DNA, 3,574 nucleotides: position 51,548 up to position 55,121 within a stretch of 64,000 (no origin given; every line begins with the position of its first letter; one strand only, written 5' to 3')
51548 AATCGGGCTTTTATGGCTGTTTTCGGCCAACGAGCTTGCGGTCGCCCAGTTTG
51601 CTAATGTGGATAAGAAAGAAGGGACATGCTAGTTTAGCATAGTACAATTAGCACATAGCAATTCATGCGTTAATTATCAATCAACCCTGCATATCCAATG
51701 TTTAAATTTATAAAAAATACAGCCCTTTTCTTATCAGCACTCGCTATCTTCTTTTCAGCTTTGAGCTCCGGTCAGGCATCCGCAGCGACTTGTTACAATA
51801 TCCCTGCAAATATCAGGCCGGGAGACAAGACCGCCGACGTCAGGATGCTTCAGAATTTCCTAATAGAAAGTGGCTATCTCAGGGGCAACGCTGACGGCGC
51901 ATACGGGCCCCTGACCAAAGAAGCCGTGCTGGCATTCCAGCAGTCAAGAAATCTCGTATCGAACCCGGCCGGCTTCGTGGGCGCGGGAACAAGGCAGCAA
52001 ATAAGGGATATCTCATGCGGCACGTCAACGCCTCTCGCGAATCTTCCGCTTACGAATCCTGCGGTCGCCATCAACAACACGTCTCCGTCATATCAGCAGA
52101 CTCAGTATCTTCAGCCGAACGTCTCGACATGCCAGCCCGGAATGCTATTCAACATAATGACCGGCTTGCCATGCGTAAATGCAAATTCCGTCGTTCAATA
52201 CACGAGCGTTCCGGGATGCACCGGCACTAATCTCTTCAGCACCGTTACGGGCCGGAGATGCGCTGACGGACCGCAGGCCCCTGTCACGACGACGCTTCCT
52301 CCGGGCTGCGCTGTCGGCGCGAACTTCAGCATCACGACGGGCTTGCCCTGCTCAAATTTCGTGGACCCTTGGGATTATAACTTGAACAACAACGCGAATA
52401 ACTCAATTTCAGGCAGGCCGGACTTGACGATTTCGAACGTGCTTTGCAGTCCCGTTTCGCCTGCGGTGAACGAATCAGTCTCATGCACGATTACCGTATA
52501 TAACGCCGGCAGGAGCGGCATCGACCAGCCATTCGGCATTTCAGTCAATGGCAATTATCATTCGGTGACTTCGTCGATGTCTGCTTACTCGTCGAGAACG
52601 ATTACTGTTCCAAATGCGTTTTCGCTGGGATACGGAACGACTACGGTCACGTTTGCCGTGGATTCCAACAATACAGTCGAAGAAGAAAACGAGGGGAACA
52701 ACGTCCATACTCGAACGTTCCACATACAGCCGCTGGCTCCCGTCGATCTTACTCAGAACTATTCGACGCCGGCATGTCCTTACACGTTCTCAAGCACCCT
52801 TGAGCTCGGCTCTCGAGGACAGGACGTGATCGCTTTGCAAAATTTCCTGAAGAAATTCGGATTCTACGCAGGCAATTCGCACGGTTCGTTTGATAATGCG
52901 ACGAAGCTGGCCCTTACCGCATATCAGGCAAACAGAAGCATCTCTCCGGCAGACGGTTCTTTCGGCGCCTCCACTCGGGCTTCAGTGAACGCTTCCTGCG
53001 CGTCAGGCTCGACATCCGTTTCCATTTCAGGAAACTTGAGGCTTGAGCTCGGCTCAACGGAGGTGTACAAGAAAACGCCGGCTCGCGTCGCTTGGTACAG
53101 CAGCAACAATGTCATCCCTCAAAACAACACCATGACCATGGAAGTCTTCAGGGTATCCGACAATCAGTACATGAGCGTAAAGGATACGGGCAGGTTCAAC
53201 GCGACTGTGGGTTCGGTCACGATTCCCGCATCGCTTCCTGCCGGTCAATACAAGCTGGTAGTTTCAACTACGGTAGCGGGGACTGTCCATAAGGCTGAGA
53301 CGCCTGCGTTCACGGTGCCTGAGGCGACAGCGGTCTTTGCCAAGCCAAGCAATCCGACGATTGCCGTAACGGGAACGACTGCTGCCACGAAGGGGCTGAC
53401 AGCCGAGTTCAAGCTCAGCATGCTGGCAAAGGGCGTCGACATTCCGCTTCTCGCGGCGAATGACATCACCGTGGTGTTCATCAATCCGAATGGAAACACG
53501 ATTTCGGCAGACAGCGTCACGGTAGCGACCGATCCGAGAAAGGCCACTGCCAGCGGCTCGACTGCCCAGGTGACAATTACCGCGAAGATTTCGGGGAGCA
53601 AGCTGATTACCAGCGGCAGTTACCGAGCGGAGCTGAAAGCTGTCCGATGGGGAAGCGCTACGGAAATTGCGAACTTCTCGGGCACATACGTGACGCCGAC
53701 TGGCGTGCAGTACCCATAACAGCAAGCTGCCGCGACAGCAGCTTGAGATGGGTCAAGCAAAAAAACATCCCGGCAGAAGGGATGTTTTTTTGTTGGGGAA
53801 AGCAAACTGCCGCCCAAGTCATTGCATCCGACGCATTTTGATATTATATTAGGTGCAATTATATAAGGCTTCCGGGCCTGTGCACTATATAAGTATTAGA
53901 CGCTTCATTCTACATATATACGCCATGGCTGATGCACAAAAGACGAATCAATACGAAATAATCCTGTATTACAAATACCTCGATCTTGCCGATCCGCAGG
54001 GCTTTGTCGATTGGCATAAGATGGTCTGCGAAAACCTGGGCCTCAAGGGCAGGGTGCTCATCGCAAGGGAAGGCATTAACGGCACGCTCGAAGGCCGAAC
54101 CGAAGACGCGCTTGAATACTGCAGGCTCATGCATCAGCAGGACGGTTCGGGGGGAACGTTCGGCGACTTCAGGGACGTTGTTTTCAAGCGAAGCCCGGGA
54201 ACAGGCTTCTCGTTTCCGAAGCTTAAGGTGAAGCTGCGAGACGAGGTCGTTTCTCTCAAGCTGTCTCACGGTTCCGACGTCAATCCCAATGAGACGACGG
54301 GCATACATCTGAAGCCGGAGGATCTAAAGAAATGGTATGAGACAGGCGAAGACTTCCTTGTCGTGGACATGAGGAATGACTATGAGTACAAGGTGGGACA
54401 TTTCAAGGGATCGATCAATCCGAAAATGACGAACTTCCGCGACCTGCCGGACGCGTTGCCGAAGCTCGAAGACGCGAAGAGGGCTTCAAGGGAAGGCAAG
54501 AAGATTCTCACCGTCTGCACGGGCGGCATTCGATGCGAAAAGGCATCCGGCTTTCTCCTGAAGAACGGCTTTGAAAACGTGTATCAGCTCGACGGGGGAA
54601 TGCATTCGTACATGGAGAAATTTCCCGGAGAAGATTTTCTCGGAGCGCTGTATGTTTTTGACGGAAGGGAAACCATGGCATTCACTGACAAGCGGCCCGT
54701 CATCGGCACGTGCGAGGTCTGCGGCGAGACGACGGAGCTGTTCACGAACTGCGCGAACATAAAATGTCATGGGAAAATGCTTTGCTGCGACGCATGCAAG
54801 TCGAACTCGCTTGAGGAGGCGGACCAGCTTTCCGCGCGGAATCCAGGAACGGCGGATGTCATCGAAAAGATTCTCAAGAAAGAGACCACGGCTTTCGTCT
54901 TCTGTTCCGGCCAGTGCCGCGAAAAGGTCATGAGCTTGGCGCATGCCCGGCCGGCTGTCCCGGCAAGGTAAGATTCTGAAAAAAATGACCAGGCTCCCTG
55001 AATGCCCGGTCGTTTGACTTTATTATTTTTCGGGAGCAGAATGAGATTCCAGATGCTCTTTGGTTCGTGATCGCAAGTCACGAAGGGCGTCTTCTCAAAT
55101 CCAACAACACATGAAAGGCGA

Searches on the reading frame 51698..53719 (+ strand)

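Call 66: search_protein_families(library=pfam, proteins=[window:51698-53719:+], max_evalue=0.001)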
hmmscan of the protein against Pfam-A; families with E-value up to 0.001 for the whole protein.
window:51698-53719:+ (673 aa): 3 families
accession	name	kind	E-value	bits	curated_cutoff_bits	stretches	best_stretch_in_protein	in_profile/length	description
PF01471.23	PG_binding_1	-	6.7e-24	84.3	23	2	46-100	3-55/57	Putative peptidoglycan binding domain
PF07705.17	CARDB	-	2e-10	41.2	22.7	1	240-338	1-100/101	CARDB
PF08823.16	PG_binding_2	-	2.7e-06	28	21.1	1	379-411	20-52/74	Putative peptidoglycan binding domain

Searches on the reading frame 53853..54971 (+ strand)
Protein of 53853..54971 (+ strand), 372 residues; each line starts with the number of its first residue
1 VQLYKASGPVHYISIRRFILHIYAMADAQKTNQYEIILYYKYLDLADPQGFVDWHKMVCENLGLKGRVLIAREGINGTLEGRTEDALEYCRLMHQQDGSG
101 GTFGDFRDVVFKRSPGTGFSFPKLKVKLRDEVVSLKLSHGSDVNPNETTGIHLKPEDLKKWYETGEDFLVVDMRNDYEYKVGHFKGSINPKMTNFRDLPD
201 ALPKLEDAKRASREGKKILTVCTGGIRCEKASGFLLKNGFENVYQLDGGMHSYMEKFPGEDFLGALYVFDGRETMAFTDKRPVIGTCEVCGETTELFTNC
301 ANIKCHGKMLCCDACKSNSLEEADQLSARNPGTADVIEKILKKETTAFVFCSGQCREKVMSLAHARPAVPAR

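Call 66: search_protein_families(library=pfam, proteins=[window:53853-54971:+], max_evalue=0.001)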
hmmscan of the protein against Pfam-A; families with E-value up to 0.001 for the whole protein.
window:53853-54971:+ (372 aa): 3 families
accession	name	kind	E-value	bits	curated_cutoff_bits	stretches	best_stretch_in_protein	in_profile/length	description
PF17773.7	UPF0176_N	-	3.9e-21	75.7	26.2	1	34-132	1-92/92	UPF0176 acylphosphatase like domain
PF00581.25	Rhodanese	-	1.1e-16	61.6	22.2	1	155-255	2-101/102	Rhodanese-like domain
PF12368.13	Rhodanese_C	-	1.8e-14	54.2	26.9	1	264-319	2-57/66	Rhodanase C-terminal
